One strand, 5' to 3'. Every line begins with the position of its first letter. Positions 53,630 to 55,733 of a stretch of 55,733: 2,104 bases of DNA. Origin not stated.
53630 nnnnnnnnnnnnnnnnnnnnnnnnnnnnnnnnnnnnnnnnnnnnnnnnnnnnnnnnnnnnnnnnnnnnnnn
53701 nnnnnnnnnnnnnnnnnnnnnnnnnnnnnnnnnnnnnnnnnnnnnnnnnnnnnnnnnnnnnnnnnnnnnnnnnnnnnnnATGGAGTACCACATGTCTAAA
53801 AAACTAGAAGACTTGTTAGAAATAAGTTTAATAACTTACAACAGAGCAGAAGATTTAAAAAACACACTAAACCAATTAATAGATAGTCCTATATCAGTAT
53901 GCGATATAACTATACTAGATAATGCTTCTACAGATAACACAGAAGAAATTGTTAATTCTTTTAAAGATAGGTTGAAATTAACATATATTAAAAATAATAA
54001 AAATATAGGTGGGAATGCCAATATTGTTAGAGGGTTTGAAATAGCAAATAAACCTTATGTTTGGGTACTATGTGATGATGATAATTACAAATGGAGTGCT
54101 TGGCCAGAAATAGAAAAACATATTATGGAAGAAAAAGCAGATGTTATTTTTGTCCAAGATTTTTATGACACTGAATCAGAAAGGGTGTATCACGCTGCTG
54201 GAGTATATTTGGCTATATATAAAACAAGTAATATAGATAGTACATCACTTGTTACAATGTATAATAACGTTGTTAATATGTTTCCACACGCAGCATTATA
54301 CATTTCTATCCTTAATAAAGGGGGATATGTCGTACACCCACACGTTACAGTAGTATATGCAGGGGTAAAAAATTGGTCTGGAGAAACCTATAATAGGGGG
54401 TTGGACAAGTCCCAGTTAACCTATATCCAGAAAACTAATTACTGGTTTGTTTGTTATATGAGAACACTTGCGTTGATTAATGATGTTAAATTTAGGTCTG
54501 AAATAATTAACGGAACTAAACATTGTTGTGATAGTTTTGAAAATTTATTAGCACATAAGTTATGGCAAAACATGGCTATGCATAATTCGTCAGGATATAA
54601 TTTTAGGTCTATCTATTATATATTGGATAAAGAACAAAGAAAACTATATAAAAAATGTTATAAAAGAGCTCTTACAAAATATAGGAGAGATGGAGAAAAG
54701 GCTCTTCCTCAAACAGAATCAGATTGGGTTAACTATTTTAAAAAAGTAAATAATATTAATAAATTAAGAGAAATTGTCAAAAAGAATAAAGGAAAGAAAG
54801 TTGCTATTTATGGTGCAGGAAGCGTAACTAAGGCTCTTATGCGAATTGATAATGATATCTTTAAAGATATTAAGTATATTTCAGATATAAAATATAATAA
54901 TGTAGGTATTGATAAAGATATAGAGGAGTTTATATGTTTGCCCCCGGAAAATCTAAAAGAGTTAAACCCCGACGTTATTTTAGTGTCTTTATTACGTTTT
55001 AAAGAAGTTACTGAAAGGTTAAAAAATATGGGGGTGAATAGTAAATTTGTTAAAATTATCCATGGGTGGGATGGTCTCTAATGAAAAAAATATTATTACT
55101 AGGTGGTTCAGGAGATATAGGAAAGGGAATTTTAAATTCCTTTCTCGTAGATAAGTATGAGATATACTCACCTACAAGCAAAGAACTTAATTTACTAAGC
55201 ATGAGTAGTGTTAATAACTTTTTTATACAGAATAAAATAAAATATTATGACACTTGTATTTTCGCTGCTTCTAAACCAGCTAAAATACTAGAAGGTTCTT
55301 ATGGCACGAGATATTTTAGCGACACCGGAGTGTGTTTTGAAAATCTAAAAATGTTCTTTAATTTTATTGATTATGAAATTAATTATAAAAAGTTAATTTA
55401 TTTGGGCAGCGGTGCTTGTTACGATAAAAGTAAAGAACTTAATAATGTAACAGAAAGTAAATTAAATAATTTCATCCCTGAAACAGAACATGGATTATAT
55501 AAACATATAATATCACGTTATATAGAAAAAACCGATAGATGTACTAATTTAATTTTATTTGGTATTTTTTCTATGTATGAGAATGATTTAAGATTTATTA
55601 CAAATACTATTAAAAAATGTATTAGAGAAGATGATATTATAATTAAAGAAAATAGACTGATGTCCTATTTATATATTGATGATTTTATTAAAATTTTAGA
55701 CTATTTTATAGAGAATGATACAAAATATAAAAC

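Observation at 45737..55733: Phage-borne operon of at least 10 genes for a CDP-activated branched-chain 3,6-dideoxyhexose and its transfer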

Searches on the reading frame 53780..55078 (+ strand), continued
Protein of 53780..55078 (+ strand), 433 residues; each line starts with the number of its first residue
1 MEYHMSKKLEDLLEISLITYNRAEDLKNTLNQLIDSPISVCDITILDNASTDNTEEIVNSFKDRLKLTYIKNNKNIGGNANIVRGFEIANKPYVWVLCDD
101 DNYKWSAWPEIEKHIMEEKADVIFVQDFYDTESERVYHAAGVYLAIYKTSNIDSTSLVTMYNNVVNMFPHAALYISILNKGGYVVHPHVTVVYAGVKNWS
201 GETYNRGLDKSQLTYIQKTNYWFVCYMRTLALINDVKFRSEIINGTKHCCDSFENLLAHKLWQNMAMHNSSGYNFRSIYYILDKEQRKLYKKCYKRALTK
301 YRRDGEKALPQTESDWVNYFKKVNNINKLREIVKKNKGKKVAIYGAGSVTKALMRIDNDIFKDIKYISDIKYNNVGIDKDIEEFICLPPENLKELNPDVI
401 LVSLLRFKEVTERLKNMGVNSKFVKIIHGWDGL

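Call 87: list_cluster_members(proteins=[P0391, L002:13225-14337:+, L002:12158-13225:+, L002:19998-20906:-])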
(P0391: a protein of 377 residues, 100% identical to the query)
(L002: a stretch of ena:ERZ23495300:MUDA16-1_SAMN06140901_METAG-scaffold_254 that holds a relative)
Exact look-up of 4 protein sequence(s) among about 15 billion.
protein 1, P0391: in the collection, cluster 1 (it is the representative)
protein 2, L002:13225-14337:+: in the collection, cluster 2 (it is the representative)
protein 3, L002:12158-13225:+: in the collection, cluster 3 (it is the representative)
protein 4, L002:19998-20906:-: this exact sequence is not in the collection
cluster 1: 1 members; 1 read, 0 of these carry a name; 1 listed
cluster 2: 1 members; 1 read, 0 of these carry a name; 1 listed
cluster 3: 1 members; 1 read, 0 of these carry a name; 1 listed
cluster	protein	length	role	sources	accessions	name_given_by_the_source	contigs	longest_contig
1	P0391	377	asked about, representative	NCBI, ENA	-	-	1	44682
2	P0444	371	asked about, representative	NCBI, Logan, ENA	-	-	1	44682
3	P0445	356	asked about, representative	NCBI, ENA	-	-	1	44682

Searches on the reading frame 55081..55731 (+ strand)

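Call 7: search_protein_families(library=pfam, proteins=[window:55081-55731:+], max_evalue=0.01)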
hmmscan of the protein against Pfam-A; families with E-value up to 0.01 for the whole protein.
window:55081-55731:+ (217 aa): 2 families
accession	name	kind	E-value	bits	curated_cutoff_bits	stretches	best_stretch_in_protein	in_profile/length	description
PF01370.27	Epimerase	-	2.5e-11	43.9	20.9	1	4-212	1-227/240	NAD dependent epimerase/dehydratase family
PF04321.23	RmlD_sub_bind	-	0.0053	16.3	27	1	3-53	2-52/287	RmlD substrate binding domain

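Call 8: search_protein_families(library=ncbifam, proteins=[window:55081-55731:+], max_evalue=0.01)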
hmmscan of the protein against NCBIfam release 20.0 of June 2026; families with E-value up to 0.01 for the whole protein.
window:55081-55731:+ (217 aa): 1 family
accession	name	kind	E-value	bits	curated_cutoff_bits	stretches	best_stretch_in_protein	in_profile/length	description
NF047922.1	GDPFucSynFcl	equivalog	1.4e-06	28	500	1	2-126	3-120/308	GDP-L-fucose synthase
